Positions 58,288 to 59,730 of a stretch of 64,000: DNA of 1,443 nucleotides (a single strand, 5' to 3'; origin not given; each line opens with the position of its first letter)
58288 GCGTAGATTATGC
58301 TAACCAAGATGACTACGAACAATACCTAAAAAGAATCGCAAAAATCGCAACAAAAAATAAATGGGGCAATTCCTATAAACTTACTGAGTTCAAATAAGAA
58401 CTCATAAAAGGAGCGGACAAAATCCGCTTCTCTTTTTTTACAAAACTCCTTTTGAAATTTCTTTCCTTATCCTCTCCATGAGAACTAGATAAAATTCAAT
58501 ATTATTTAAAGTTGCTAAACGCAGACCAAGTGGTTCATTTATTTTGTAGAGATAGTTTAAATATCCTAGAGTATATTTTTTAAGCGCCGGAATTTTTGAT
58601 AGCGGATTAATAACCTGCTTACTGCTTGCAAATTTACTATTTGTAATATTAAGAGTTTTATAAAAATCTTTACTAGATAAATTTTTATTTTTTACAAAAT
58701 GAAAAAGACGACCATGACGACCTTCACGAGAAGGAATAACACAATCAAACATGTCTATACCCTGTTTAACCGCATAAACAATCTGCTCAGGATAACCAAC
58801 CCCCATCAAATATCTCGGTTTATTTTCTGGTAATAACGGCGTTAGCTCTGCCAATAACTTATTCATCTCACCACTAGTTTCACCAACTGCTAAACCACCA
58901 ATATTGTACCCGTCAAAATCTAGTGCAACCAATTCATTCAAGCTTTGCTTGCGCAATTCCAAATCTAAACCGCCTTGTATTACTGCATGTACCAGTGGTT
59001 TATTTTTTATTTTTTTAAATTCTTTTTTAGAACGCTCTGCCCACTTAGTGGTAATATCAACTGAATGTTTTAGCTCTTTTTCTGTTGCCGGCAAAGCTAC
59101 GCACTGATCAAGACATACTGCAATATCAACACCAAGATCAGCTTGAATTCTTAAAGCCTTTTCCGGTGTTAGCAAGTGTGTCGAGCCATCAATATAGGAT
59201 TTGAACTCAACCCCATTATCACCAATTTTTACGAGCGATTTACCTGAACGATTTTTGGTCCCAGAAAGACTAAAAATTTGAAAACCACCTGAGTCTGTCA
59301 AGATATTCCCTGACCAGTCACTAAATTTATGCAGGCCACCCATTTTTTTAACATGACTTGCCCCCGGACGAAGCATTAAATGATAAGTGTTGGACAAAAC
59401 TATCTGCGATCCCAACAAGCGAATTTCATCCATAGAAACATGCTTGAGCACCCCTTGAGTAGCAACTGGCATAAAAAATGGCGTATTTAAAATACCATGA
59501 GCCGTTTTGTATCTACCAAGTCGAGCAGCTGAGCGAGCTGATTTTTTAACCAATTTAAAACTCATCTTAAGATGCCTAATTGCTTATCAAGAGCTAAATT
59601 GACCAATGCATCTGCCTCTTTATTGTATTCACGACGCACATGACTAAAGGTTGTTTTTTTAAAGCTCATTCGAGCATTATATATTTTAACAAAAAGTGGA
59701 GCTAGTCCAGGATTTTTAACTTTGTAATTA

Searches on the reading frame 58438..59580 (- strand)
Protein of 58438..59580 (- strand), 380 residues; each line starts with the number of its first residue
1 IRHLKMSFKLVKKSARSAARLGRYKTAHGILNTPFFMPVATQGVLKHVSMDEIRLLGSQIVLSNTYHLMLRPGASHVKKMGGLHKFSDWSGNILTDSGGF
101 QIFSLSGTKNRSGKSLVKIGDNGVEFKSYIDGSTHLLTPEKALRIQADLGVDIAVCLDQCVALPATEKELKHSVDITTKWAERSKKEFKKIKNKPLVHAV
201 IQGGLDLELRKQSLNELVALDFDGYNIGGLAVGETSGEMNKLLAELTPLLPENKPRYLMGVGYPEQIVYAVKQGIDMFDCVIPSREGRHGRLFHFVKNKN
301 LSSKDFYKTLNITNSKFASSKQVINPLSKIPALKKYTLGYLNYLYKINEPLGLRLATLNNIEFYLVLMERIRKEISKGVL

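Call 78: search_protein_families(library=pfam, proteins=[window:58438-59580:-], max_evalue=0.00001)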
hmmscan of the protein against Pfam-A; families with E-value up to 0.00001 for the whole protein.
window:58438-59580:- (380 aa): 1 family
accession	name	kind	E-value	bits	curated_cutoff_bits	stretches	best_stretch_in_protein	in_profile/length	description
PF01702.25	TGT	-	8.8e-122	407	26.3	1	18-378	2-342/357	Queuine tRNA-ribosyltransferase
